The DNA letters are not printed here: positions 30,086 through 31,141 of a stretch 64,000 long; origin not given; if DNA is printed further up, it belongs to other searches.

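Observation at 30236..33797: Gabija-like pair (OLD-family GajA + compact UvrD-like GajB) directly preceded by a Cas4/RecB-like Fe-S nuclease: a possible undescribed three-gene variant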

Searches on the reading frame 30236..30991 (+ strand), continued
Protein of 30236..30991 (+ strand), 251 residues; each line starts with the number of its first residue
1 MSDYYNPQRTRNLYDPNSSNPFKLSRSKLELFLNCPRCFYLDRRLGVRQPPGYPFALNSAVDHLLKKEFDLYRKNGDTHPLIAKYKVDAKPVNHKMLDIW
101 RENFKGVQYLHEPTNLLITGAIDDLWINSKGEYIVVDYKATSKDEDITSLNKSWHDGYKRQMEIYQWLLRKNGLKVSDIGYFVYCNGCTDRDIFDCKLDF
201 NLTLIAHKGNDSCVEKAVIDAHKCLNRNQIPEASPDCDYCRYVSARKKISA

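Call 80: find_encoding_contigs(protein=P0080, flank=7000, max_places=2)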
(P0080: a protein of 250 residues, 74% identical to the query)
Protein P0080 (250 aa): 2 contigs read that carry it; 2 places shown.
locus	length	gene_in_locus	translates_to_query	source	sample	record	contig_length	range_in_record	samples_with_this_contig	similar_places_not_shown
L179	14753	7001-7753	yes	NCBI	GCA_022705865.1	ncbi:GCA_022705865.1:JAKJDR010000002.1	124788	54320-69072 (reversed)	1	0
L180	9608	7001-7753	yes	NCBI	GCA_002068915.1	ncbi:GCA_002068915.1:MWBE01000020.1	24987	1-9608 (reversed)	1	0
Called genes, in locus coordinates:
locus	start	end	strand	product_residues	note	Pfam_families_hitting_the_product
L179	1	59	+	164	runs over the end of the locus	PF01936:NYN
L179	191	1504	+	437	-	-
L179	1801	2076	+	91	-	-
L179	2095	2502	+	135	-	-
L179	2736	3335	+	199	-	-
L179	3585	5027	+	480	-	PF02384:N6_Mtase, PF07669:Eco57I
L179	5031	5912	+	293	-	-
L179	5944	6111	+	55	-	-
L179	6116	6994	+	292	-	-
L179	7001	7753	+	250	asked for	PF12705:PDDEXK_1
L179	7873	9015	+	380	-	PF14072:DndB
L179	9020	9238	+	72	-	-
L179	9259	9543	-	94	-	-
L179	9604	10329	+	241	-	PF25145:NfeD1b_N (faint), PF01343:Peptidase_S49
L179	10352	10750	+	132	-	-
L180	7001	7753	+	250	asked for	PF12705:PDDEXK_1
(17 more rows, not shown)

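Call 83: search_dna_similar(query=window:30236-30991:+, collection=phages, mode=protein, max_rows=10)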
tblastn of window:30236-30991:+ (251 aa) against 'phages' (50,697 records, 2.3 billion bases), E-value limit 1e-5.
No match.

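Call 84: search_dna_similar(query=window:30236-30991:+, collection=plasmids, mode=protein, max_rows=10)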
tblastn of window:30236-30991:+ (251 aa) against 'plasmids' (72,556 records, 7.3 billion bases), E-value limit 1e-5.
Records with a match: 1; places in all: 1; records where one place covers at least 80% of the query: 1.
Best place of each record, by identity: <60% 1.
By first word of the organism name: Flagellatimonas 1.
By predicted mobility (MOB-suite, as given by PLSDB): non-mobilizable 1.
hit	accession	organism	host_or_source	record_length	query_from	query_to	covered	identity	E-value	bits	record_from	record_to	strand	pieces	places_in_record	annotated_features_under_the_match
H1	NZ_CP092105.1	Flagellatimonas centrodinii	Dinoflagellate,cell culture,algal ...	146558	24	249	90%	45.2%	2e-54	195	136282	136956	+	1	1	PD-(D/E)XK nuclease family protein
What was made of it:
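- Tried and rejected: The nuclease has no match in 50,697 phage records and one 45% match in plasmids, so a phage origin was rejected (calls 83, 84).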

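Call 87: search_protein_representatives(protein=window:30236-30991:+)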
Query: 251 residues. Proteins with E-value up to 0.001 (for the whole library): 2012; up to 1e-10: 1167; up to 1e-30: 302. The best 150 are listed.
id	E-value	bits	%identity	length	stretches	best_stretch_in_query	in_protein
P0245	6.1e-91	320.7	40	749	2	22-249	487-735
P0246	6.3e-91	320.6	58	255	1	1-245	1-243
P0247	1.4e-83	296.5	55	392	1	11-244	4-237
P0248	1.2e-82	293.5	54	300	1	2-245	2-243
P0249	2.5e-80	285.9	57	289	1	10-223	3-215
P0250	5.7e-76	271.6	53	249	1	9-245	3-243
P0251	1.8e-75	270.0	54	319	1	3-244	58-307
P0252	3.9e-75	268.9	52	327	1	7-244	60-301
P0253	6.3e-75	268.2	53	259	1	9-249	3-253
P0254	2.1e-74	266.5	50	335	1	2-247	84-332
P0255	9.2e-74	264.4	48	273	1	6-243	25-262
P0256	4.7e-73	262.1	47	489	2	8-246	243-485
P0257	8.8e-73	261.2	50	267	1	5-248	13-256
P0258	1.3e-72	260.6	49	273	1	19-248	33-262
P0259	3.5e-72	259.2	63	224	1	1-169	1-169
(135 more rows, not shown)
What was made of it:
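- There are 302 clusters at 50% identity with E<=1e-30 (call 87).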

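Call 89: search_protein_families(library=pfam, proteins=[L172:7769-8767:+, L167:10570-11265:+, L177:7756-9054:+], max_evalue=0.001)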
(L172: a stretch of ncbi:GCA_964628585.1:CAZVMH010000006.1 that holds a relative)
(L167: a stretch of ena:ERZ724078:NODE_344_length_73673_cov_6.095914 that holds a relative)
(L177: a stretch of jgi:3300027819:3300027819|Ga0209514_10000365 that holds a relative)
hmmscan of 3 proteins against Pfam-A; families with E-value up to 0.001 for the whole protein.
L172:7769-8767:+ (332 aa): 0 families

L167:10570-11265:+ (231 aa): 0 families

L177:7756-9054:+ (432 aa): 2 families
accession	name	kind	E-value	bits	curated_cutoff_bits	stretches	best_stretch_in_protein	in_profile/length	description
PF13676.11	TIR_2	-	4.5e-15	56.7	28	1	303-417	1-110/122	TIR domain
PF01582.25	TIR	-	0.00029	21.1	21.3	1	300-399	1-97/179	TIR domain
